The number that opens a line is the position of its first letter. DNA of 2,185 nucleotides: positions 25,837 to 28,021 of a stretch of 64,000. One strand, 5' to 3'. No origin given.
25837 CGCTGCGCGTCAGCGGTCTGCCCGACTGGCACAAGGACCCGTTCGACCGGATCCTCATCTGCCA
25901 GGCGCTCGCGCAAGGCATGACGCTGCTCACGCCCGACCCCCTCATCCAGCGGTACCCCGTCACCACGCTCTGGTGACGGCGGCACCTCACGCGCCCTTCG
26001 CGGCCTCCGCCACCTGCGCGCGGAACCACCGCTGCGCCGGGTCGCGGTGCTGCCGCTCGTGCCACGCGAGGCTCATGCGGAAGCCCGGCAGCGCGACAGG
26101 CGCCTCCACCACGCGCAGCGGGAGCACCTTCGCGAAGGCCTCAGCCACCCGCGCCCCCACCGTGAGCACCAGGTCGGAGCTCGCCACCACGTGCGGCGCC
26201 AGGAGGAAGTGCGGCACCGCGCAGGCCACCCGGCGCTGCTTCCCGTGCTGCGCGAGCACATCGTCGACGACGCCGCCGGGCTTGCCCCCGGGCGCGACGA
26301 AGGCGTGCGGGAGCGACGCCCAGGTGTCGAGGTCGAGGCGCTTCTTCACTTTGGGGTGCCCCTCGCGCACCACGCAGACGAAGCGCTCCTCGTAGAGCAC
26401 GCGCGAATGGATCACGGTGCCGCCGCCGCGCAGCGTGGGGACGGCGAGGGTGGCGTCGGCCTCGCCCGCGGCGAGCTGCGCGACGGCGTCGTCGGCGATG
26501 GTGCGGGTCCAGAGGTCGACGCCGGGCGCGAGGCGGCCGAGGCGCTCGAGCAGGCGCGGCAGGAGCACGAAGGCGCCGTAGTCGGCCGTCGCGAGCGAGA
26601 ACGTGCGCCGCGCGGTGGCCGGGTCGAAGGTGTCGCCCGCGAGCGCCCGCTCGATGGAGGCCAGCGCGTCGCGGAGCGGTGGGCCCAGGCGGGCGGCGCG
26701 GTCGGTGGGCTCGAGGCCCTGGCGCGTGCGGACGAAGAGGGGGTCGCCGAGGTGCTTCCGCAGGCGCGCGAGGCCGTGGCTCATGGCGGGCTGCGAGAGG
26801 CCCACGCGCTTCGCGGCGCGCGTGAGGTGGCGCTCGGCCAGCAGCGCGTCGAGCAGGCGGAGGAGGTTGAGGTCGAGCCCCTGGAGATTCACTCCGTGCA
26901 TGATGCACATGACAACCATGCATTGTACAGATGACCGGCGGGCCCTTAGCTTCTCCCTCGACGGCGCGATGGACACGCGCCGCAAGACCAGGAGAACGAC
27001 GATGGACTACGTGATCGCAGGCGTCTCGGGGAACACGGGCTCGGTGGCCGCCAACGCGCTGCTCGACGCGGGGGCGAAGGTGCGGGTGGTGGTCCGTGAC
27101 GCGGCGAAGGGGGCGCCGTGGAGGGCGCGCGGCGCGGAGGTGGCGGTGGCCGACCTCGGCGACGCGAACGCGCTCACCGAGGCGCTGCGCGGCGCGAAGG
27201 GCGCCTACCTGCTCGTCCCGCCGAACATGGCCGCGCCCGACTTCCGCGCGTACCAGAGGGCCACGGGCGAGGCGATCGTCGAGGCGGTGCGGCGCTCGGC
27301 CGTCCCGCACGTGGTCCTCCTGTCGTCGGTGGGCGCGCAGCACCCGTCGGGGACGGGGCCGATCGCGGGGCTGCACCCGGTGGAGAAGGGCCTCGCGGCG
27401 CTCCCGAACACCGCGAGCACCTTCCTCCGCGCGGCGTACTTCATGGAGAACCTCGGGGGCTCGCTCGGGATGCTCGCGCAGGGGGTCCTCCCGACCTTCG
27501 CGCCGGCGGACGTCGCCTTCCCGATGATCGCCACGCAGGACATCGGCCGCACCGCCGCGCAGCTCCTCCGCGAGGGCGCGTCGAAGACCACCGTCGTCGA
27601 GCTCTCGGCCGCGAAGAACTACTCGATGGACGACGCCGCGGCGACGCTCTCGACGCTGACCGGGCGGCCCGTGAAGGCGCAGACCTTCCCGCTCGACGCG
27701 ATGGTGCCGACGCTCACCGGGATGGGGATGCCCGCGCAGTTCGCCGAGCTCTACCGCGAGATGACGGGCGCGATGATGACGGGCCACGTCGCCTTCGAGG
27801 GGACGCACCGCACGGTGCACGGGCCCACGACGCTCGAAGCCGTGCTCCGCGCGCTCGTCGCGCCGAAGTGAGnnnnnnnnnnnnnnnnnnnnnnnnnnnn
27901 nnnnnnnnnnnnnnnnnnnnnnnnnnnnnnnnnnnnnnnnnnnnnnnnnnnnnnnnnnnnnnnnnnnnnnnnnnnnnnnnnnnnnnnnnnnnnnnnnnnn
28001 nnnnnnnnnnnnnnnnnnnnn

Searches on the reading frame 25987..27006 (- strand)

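Call 34: search_protein_families(library=pfam, proteins=[window:25987-27006:-], max_evalue=0.001)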
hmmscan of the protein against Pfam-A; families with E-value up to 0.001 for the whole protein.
window:25987-27006:- (339 aa): 2 families
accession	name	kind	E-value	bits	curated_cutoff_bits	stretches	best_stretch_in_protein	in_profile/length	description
PF03466.25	LysR_substrate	-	1e-23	84.3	28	1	132-336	4-208/209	LysR substrate binding domain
PF00126.33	HTH_1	-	6.9e-18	64.8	26.6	1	46-104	1-59/60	Bacterial regulatory helix-turn-helix protein, lysR family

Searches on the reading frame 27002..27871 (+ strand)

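Call 34: search_protein_families(library=pfam, proteins=[window:27002-27871:+], max_evalue=0.001)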
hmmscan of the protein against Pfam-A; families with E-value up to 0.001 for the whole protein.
window:27002-27871:+ (289 aa): 5 families
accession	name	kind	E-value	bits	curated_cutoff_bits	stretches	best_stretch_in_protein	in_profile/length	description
PF05368.20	NmrA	-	1.7e-23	84.1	27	1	5-252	7-265/298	NmrA-like family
PF13460.12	NAD_binding_10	-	3.5e-12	47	27.2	1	7-115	1-104/184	NAD(P)H-binding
PF01370.27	Epimerase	-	4.4e-06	26.7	20.9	1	4-110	2-116/240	NAD dependent epimerase/dehydratase family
PF00291.31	PALP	-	0.00023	21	35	1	4-118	58-174/295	Pyridoxal-phosphate dependent enzyme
PF02254.24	TrkA_N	-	0.0003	21.5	23.8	0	3-61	1-58/116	TrkA-N domain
